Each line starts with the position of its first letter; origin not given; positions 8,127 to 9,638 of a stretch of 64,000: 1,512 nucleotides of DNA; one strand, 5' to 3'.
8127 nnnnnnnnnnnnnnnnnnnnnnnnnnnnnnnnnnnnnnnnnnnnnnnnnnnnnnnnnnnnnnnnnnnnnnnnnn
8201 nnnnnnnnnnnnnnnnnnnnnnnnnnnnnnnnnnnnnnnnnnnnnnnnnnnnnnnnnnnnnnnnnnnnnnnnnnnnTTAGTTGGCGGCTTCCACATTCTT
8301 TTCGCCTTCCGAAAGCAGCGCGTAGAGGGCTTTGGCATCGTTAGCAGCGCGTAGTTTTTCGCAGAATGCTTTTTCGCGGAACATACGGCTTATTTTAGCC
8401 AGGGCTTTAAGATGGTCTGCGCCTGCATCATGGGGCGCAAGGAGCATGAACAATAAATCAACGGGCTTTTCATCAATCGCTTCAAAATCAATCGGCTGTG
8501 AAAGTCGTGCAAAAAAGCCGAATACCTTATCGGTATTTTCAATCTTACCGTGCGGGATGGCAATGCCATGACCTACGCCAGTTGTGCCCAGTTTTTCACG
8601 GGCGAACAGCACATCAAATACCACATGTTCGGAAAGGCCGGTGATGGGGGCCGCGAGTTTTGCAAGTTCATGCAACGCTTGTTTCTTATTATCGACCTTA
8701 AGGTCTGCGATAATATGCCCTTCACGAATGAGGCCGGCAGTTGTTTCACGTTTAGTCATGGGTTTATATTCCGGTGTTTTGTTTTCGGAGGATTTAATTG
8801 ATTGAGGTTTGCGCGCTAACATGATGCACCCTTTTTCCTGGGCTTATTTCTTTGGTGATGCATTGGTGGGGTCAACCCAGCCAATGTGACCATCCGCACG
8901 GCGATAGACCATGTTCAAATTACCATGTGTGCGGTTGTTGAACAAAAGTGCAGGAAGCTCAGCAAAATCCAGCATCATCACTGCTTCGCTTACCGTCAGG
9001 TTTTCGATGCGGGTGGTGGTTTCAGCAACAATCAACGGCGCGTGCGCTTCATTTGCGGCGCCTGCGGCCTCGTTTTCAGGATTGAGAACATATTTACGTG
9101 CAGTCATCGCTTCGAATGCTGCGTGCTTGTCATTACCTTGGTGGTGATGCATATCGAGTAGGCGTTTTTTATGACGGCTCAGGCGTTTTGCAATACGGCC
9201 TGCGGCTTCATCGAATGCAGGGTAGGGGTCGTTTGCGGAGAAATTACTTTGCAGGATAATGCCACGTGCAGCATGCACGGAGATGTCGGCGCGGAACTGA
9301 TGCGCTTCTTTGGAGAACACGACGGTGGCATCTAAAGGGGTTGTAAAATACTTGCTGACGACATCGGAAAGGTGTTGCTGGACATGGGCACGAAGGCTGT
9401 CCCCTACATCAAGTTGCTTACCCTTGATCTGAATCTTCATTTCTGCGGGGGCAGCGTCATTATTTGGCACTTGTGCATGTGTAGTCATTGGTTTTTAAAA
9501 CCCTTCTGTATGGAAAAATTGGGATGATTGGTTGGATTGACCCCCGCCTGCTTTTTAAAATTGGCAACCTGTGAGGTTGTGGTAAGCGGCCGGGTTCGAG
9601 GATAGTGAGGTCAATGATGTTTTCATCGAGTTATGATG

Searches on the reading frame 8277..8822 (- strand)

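Call 46: search_protein_families(library=pfam, proteins=[window:8277-8822:-], max_evalue=0.0001)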
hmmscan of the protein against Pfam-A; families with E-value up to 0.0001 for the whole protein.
window:8277-8822:- (181 aa): 1 family
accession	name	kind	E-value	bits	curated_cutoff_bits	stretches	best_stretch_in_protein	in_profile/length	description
PF00359.27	PTS_EIIA_2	-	1.9e-34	119.1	27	1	32-172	3-143/144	Phosphoenolpyruvate-dependent sugar phosphotransferase system, EIIA 2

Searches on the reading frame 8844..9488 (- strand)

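Call 46: search_protein_families(library=pfam, proteins=[window:8844-9488:-], max_evalue=0.0001)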
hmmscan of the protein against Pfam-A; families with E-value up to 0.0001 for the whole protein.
window:8844-9488:- (214 aa): 2 families
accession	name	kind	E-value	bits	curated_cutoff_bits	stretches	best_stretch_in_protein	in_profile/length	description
PF02482.25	Ribosomal_S30AE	-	2.6e-17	63.8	23.7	1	19-110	1-87/88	Sigma 54 modulation protein / S30EA ribosomal protein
PF16321.10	Ribosom_S30AE_C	-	6.2e-13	48.7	25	1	150-203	3-56/57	Sigma 54 modulation/S30EA ribosomal protein C terminus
